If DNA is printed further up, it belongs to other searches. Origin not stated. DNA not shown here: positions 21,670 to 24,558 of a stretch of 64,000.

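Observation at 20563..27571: Non-canonical chaperone-usher-like fibre locus built on three DUF4402-like, FimA-tailed subunits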

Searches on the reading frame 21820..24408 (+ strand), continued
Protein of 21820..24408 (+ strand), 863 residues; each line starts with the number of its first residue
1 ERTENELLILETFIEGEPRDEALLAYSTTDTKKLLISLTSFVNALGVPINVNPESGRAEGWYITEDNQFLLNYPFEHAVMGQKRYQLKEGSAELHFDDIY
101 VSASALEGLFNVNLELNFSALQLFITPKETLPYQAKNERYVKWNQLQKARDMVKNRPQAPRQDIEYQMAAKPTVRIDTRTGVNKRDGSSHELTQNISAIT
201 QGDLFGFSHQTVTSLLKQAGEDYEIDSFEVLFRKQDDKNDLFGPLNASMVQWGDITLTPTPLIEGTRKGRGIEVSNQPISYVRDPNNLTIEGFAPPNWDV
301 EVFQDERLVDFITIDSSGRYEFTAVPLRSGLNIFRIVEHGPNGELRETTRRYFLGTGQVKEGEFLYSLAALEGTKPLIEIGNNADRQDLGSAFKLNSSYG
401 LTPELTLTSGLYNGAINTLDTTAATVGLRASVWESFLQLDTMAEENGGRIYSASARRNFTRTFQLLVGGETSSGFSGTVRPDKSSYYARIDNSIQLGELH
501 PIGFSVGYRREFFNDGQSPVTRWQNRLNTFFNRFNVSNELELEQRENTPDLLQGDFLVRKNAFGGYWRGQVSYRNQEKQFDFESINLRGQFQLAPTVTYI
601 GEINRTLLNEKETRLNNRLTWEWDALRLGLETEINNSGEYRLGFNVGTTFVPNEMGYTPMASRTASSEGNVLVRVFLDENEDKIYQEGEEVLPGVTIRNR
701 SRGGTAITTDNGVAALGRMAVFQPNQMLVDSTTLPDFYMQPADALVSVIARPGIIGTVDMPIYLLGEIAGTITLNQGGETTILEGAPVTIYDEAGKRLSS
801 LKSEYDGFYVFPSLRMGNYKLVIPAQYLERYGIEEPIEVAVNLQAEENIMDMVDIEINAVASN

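Call 59: fold_search(model_id=the predicted structure, library=pdb)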
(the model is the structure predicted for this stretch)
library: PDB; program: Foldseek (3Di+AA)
matches with E <= 10: 1014; with E <= 0.001: 254
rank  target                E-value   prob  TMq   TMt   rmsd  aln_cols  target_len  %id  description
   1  3rfz_B                1.5e-29  1.00  0.42  0.46  22.8       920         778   11  Crystal structure of the FimD usher bound to its cognate FimC:FimH substrate (released 2011-06-01)
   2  3rfz_E                2.0e-28  1.00  0.41  0.45  23.2       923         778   12  Crystal structure of the FimD usher bound to its cognate FimC:FimH substrate (released 2011-06-01)
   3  9fw9_D                4.2e-28  1.00  0.43  0.53  16.3       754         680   14  Cryo-EM structure of the type 1 pilus assembly platform as part of the FimA-bound chaperone-usher pilus complex (FimDH (released 2025-06-04)
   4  9bog_D                1.1e-27  1.00  0.42  0.44  22.8       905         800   12  Structural basis for adhesin secretion by the outer-membrane usher in type 1 pili (released 2024-10-09)
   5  9fy9_D                5.7e-27  1.00  0.43  0.52  15.9       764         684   13  Cryo-EM structure of the type 1 chaperone-usher pilus FimD-tip complex (FimDHGFC) - Conformer 1 (released 2025-06-04)
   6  9fx8_D                3.2e-25  1.00  0.42  0.52  15.2       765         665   13  Cryo-EM structure of the FimI-bound type 1 pilus assembly platform complex - Local refinement (released 2025-06-04)
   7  9fxs_D                4.0e-25  1.00  0.40  0.50  15.9       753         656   13  Cryo-EM structure of the type 1 pilus complex including pilus rod and FimI-bound assembly platform after incorporation (released 2025-06-04)
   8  9fxb_D                4.2e-25  1.00  0.41  0.53  15.2       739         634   14  Cryo-EM structure of the type 1 pilus assembly platform as part of the FimI-bound chaperone-usher pilus complex (FimDH (released 2025-06-04)
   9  6e14_D                1.7e-24  1.00  0.41  0.44  23.7       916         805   12  Handover mechanism of the growing pilus by the bacterial outer membrane usher FimD (released 2018-10-17)
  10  7lhg_C                5.2e-24  1.00  0.44  0.47  22.5       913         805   13  Cryo-EM structure of E. coli P pilus tip assembly intermediate PapC-PapD-PapK-PapG in the first conformation (released 2021-08-11)
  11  7lhh_C                1.8e-22  1.00  0.42  0.45  22.7       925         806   14  Cryo-EM structure of E. coli P pilus tip assembly intermediate PapC-PapD-PapK-PapG in the second conformation (released 2021-08-11)
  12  6cd2_C                8.6e-19  1.00  0.34  0.39  15.0       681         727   12  Crystal structure of the PapC usher bound to the chaperone-adhesin PapD-PapG (released 2018-10-03)
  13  2vqi_B                1.9e-17  1.00  0.32  0.49   9.8       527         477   12  Structure of the P pilus usher (PapC) translocation pore (released 2008-05-27)
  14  7lhi_C                2.4e-17  1.00  0.41  0.47  20.8       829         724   13  Cryo-EM structure of E. coli P pilus tip assembly intermediate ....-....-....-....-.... (released 2021-08-11)
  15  2vqi_A                2.7e-17  1.00  0.32  0.50   9.9       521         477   12  Structure of the P pilus usher (PapC) translocation pore (released 2008-05-27)
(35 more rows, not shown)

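Call 79: list_cluster_members(proteins=[P0076, P0079, P0080, P0082, P0084, P0085, P0087, P0089, P0090, P0092])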
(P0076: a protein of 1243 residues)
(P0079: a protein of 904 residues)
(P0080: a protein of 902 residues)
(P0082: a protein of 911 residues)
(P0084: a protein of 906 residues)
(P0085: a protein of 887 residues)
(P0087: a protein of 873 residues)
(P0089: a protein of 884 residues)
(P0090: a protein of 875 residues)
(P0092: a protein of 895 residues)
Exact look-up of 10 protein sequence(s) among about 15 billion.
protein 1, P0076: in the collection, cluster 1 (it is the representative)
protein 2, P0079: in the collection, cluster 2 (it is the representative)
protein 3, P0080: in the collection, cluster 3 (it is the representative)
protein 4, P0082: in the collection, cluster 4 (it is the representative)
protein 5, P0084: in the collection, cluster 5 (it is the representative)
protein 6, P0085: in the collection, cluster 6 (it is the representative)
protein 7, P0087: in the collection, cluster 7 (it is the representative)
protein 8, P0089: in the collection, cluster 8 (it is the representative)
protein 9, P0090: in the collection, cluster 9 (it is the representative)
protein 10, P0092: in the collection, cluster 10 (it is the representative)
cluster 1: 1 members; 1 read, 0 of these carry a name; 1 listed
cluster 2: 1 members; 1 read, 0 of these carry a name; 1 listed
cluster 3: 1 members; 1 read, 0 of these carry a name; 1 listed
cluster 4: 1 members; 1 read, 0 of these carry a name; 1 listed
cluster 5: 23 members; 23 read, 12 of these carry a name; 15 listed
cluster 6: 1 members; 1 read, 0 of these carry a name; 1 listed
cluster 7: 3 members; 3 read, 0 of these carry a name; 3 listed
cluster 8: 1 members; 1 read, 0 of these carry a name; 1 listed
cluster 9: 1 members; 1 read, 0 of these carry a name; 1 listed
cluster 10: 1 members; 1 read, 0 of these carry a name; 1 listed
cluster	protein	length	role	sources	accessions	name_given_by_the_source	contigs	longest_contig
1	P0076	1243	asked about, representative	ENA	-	-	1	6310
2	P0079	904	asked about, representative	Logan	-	-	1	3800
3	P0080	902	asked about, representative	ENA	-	-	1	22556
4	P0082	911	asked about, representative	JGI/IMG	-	-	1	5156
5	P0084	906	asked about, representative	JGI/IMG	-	hypothetical protein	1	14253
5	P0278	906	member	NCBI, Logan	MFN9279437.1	MAG: carboxypeptidase regulatory-like domain-containing protein [Betaproteobacteria ...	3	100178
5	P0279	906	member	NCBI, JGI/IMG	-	hypothetical protein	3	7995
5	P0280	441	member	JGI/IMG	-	hypothetical protein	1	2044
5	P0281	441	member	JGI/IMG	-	hypothetical protein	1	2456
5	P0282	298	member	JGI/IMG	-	hypothetical protein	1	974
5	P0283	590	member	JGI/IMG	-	hypothetical protein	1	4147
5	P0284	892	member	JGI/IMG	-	hypothetical protein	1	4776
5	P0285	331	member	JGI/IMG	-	hypothetical protein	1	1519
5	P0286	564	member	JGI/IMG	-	hypothetical protein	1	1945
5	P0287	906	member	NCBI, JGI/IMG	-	hypothetical protein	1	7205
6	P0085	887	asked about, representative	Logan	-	-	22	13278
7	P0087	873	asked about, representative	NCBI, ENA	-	-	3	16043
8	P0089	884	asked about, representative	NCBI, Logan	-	-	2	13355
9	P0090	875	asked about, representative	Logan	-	-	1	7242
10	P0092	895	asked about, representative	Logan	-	-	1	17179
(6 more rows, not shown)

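Call 80: search_dna_similar(query=P0084, collection=plasmids, mode=protein, max_rows=25, max_evalue=1e-10)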
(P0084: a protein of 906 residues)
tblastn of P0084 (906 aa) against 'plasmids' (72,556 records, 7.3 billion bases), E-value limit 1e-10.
Records with a match: 7; places in all: 7; records where one place covers at least 80% of the query: 4.
Best place of each record, by identity: <60% 7.
By first word of the organism name: Polaromonas 2; Novosphingobium 2; Pseudoalteromonas 2; Sphingopyxis 1.
By predicted mobility (MOB-suite, as given by PLSDB): conjugative 4; non-mobilizable 3.
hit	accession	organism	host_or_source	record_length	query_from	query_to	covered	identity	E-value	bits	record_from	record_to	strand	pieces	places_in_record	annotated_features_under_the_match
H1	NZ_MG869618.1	Polaromonas sp. E5S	Ecology Glacier, King George Island, ...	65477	59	906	94%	49.4%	0e+0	769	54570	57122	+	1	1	carboxypeptidase-like regulatory domain-containing protein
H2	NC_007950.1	Polaromonas sp. JS666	-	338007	55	904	94%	38.6%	3e-164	539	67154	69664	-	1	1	carboxypeptidase-like regulatory domain-containing protein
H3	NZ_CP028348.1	Novosphingobium sp. THN1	cell culture,surface water of Lake Taihu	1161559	48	875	91%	27.6%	1e-48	196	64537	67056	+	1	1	record has no annotation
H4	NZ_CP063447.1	Novosphingobium sp. ES2-1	mixed culture,activated sludge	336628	59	895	92%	25.5%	1e-34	151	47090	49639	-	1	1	hypothetical protein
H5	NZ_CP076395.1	Sphingopyxis indica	Single cell,HCH dumpsite soil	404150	52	877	76%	28.5%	4e-25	217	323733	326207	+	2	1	carboxypeptidase regulatory-like domain-containing protein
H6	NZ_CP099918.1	Pseudoalteromonas xiamenensis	Anadara tuberculosa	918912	670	869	22%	33.7%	3e-21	108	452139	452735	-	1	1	carboxypeptidase regulatory-like domain-containing protein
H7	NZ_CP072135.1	Pseudoalteromonas xiamenensis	mangrove sediment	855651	667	869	22%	31.7%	3e-19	102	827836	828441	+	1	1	carboxypeptidase-like regulatory domain-containing protein | hypothetical protein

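Call 81: get_annotated_region(hit=H2, flank=5000)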
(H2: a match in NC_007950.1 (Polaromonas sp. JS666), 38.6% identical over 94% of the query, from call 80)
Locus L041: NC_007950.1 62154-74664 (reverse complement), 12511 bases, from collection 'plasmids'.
description: Polaromonas sp. JS666 plasmid 2, complete sequence
organism: Polaromonas sp. JS666 (NCBI taxid 296591)
taxonomy: Bacteria; Pseudomonadota; Betaproteobacteria; Burkholderiales; Comamonadaceae; Polaromonas; Polaromonas sp. JS666
host: -; source: -; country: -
typing (MOB-suite, as given by PLSDB): conjugative; replicon rep_cluster_7; relaxase MOBH; mating-pair formation MPF_T
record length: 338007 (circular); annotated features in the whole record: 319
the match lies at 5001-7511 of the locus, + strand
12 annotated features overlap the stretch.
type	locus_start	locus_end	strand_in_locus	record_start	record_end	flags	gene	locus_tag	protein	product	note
CDS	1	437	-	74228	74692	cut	-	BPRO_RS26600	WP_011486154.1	type II toxin-antitoxin system Phd/YefM family antitoxin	-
CDS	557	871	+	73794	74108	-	-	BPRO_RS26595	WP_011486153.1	hypothetical protein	-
CDS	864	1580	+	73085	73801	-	-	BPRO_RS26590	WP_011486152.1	IS6 family transposase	-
CDS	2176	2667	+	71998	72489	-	-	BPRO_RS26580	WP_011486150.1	DUF4402 domain-containing protein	-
CDS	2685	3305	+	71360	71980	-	-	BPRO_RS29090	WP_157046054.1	hypothetical protein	-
CDS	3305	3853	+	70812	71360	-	-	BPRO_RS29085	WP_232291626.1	DUF4402 domain-containing protein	-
CDS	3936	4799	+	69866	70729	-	-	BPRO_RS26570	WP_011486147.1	fimbria/pilus periplasmic chaperone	GO:0071555 - cell wall organization [Evidence IEA]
CDS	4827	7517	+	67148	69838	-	-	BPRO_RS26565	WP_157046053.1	carboxypeptidase-like regulatory domain-containing protein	-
CDS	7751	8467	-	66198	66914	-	-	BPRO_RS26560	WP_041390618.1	IS6 family transposase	-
CDS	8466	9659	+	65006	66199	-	-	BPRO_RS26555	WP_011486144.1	LuxR C-terminal-related transcriptional regulator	GO:0006355 - regulation of DNA-templated transcription [Evidence IEA]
CDS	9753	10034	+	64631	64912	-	-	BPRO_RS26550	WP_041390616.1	hypothetical protein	-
CDS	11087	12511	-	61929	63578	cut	-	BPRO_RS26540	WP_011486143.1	3-(methylthio)propionyl-CoA ligase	-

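Call 82: get_annotated_region(hit=H5, flank=5000)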
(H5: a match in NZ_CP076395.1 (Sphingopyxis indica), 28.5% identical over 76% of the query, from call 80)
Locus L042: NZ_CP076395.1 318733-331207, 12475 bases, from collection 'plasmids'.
description: Sphingopyxis indica strain MC4 plasmid pMC4, complete sequence
organism: Sphingopyxis indica (NCBI taxid 436663)
taxonomy: Bacteria; Pseudomonadota; Alphaproteobacteria; Sphingomonadales; Sphingomonadaceae; Sphingopyxis; Sphingopyxis indica
host: -; source: Single cell,HCH dumpsite soil; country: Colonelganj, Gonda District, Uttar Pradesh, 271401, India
typing (MOB-suite, as given by PLSDB): conjugative; relaxase MOBP; mating-pair formation MPF_T
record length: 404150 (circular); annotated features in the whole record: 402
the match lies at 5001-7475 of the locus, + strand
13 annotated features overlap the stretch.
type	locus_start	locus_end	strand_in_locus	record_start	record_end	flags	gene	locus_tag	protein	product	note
CDS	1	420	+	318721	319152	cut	-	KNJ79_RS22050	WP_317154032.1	GNAT family N-acetyltransferase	-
CDS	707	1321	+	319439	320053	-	rsmG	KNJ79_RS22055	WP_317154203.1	16S rRNA (guanine(527)-N(7))-methyltransferase RsmG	GO:0046118 - 7-methylguanosine biosynthetic process [Evidence IEA]; GO:0031167 - rRNA methylation [Evidence IEA]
CDS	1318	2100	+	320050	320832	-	-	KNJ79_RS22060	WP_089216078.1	ParA family protein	-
CDS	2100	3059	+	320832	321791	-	-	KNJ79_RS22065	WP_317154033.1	ParB/RepB/Spo0J family partition protein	GO:0007059 - chromosome segregation [Evidence IEA]; GO:0000910 - cytokinesis [Evidence IEA]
CDS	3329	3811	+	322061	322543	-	-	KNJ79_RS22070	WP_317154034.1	DUF4402 domain-containing protein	-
CDS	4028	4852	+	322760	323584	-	-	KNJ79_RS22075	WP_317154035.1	molecular chaperone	-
CDS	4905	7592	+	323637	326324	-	-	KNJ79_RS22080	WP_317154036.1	carboxypeptidase regulatory-like domain-containing protein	-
CDS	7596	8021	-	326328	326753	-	-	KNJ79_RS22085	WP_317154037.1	GFA family protein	-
CDS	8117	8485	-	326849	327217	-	-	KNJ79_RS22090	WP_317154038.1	glycine zipper 2TM domain-containing protein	-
CDS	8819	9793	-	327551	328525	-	-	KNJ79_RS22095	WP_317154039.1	alpha/beta fold hydrolase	-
CDS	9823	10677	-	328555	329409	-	-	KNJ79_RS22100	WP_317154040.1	alpha/beta hydrolase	-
CDS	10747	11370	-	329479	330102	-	eda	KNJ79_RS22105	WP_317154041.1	bifunctional 4-hydroxy-2-oxoglutarate aldolase/2-dehydro-3-deoxy-phosphogluconate aldolase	GO:0009255 - Entner-Doudoroff pathway through 6-phosphogluconate [Evidence IEA]; GO:0009084 - glutamine family amino ...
CDS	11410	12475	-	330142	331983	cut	edd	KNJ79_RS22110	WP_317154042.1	phosphogluconate dehydratase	GO:0009255 - Entner-Doudoroff pathway through 6-phosphogluconate [Evidence IEA]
